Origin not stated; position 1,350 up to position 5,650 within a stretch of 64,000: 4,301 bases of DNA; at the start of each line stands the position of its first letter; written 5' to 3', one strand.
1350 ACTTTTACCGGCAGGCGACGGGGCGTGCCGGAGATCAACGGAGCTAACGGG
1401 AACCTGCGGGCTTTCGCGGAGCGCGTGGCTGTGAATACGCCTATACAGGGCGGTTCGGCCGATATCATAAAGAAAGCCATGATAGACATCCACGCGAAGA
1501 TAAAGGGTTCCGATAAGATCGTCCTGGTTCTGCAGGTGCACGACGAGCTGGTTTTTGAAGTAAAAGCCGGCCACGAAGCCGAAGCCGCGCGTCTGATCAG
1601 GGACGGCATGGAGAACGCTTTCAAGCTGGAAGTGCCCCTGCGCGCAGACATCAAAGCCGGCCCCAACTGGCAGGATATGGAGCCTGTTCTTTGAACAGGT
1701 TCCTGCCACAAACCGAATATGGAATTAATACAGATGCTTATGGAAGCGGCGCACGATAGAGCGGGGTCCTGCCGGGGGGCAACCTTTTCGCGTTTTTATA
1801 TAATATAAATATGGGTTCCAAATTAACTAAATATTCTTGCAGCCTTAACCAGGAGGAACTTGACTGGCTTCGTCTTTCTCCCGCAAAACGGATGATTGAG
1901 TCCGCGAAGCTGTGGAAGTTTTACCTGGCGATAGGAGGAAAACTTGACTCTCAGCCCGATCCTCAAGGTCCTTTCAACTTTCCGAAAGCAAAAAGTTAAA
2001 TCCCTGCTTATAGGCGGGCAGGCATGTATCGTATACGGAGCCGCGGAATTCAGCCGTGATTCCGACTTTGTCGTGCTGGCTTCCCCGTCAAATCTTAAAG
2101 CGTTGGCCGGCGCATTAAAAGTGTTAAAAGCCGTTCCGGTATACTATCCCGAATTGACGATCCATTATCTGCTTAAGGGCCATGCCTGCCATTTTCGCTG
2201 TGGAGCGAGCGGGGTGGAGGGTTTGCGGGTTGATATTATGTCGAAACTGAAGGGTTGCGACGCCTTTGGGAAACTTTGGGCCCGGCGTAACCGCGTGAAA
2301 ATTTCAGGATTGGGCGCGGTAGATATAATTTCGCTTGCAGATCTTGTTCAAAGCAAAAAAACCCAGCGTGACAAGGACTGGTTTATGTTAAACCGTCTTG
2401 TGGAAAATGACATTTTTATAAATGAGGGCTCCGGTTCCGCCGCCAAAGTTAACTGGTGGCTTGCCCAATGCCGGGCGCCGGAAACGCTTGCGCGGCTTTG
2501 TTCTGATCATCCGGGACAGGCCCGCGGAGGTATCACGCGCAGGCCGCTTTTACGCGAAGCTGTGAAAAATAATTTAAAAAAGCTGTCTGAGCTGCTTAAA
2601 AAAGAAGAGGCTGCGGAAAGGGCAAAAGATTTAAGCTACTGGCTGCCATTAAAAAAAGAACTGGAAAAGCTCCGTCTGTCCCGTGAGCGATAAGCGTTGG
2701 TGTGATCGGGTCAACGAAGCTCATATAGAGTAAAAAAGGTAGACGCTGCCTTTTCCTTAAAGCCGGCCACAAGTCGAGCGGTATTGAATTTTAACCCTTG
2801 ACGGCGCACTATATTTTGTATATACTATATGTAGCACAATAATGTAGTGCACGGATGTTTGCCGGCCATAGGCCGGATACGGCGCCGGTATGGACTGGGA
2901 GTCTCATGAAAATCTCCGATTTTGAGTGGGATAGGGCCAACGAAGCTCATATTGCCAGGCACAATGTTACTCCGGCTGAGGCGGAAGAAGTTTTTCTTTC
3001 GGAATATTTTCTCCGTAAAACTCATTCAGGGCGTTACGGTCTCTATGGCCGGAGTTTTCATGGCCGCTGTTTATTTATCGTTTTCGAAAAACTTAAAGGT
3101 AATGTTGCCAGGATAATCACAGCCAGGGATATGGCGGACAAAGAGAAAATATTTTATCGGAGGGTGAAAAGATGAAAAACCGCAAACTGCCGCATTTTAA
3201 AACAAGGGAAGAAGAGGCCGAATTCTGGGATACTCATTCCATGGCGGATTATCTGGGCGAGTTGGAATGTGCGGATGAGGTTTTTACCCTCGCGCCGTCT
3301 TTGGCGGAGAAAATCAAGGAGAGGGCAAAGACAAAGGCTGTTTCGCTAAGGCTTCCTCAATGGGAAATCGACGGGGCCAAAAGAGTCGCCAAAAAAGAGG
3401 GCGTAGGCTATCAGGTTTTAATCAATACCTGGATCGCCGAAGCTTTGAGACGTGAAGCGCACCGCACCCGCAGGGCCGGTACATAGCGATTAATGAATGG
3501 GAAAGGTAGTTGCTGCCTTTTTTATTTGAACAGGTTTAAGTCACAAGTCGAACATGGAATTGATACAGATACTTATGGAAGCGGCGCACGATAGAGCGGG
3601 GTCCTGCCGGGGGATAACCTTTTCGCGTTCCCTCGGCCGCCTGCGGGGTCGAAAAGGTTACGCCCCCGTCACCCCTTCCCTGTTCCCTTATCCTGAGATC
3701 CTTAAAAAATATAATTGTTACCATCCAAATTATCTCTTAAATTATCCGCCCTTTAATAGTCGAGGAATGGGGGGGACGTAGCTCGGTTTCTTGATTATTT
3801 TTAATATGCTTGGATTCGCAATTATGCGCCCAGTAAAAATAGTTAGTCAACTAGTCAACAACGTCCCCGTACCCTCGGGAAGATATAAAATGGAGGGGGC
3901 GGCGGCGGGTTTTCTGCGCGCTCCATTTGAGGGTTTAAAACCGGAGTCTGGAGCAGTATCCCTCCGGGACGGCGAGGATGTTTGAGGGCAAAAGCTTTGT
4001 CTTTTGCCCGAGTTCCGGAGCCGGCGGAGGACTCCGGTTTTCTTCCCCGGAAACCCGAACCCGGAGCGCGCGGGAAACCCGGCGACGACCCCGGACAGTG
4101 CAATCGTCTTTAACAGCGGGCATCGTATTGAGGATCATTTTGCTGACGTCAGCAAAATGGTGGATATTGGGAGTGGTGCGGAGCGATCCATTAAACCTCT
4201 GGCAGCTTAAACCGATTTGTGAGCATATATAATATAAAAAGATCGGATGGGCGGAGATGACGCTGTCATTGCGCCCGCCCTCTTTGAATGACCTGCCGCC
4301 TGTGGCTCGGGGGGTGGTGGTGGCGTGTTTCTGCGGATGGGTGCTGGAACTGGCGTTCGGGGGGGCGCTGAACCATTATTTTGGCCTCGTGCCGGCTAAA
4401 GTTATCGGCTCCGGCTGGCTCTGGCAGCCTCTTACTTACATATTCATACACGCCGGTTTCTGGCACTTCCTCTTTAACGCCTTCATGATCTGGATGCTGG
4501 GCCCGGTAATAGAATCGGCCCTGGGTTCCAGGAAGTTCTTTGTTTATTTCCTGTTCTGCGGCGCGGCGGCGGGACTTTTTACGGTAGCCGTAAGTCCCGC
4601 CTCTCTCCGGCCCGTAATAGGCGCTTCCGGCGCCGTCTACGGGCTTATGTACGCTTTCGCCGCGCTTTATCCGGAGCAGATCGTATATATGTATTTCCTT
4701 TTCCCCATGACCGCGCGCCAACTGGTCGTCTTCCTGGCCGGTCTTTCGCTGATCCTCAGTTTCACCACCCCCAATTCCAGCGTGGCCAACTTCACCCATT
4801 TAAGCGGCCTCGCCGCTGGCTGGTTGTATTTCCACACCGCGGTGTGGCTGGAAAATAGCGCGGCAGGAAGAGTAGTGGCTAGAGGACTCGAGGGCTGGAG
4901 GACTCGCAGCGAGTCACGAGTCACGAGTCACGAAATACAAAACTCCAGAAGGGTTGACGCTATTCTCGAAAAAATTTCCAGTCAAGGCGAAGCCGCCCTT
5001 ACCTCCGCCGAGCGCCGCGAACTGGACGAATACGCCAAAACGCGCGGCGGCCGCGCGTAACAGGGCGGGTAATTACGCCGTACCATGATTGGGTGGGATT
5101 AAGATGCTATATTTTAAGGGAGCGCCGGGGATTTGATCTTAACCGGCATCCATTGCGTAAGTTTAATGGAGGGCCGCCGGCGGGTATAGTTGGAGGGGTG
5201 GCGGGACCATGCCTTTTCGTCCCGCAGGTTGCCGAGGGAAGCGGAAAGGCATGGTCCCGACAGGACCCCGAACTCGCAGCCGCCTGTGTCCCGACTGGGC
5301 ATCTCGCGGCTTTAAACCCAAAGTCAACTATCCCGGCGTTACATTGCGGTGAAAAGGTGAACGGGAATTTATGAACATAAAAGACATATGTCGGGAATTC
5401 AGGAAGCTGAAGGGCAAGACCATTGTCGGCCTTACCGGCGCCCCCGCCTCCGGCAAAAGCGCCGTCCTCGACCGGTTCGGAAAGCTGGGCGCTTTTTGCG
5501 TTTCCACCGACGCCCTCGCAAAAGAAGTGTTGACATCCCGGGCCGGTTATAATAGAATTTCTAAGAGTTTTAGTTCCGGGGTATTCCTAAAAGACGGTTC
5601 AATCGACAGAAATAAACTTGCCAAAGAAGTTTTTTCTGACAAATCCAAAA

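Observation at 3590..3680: Family of palindromic hairpin repeats with co-varying outer stems (4 copies in 64 kb)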

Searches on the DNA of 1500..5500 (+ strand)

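Call 7: search_rna_families(source=window, start=1500, end=5500, threshold=evalue, max_evalue=10, show_alignments=4)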
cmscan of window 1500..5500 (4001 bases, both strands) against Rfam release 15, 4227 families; matches with E-value up to 10: 3.
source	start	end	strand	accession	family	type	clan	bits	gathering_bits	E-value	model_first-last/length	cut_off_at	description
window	5188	5274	+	RF03941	mir-3158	Gene; miRNA;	-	24.4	97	0.33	1-81/81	no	mir-3158 microRNA precursor family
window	5188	5274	-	RF03941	mir-3158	Gene; miRNA;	-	18.5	97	9.6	1-81/81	no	mir-3158 microRNA precursor family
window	2716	2891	-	RF02606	AbsR28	Gene; sRNA;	-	16.1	50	3.1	1-180/180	no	Acinetobacter sRNA 28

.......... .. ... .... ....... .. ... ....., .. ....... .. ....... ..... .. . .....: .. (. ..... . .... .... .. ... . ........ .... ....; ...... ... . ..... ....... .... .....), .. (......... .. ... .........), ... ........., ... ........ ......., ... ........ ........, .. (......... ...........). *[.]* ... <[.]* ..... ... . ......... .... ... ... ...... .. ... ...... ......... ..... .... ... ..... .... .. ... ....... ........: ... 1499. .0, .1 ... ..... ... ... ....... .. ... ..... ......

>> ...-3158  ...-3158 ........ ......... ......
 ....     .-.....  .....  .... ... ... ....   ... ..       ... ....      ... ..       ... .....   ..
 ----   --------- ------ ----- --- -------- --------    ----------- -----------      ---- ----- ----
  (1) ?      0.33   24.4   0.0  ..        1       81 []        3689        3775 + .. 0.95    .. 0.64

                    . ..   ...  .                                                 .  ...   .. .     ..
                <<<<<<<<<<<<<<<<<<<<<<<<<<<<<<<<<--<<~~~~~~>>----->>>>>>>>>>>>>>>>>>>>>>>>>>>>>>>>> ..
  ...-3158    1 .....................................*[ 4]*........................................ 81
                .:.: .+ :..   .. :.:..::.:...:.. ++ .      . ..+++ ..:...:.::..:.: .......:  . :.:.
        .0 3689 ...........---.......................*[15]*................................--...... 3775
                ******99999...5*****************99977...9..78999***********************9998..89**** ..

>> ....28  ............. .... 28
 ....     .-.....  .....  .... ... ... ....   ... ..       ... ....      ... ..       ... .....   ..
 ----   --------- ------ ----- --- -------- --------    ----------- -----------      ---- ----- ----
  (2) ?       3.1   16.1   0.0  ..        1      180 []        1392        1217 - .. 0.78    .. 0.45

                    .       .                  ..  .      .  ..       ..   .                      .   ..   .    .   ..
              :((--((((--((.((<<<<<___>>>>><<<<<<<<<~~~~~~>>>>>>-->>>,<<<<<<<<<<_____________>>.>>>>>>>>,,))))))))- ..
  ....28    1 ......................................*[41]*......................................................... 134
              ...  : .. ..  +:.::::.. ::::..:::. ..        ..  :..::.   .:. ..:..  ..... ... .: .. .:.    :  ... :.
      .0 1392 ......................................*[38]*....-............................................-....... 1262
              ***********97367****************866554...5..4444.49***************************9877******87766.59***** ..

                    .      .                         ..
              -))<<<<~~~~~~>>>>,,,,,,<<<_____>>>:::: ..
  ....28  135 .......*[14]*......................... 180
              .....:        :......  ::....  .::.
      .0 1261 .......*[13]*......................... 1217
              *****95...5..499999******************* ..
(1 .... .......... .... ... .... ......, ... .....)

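Call 72: search_with_rna_model(model_id=R1, sources=[L147, L151, L157, L158, L159, L160, L152, L153], max_evalue=0.01)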
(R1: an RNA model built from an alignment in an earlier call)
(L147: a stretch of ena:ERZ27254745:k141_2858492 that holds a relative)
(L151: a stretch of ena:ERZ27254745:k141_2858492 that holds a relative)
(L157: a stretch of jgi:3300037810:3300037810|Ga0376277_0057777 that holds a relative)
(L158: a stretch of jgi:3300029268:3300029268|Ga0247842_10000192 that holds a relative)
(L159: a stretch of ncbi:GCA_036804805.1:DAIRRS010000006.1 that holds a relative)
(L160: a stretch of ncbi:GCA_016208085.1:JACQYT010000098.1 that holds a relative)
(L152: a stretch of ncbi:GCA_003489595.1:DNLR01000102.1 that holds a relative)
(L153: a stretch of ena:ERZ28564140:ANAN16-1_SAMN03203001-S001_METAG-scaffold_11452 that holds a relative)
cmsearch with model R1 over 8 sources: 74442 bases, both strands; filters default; matches with E-value up to 0.01: 10.
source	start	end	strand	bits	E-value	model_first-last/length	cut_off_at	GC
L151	4817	4893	-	100.9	1.5e-19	1-77/77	no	0.75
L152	4817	4893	-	100.9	1.5e-19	1-77/77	no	0.75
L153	2736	2812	-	100.9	1.5e-19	1-77/77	no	0.75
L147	5342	5419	+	87.3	1.4e-16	1-77/77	no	0.69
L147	6939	7013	-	82.6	1.5e-15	1-77/77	no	0.68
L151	4817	4892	+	47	8.5e-08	1-77/77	no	0.75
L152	4817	4892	+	47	8.5e-08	1-77/77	no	0.75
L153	2736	2811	+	47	8.5e-08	1-77/77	no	0.75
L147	6939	7013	+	39.3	4e-06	1-77/77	no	0.68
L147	5342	5419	-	32.1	0.00015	1-77/77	no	0.69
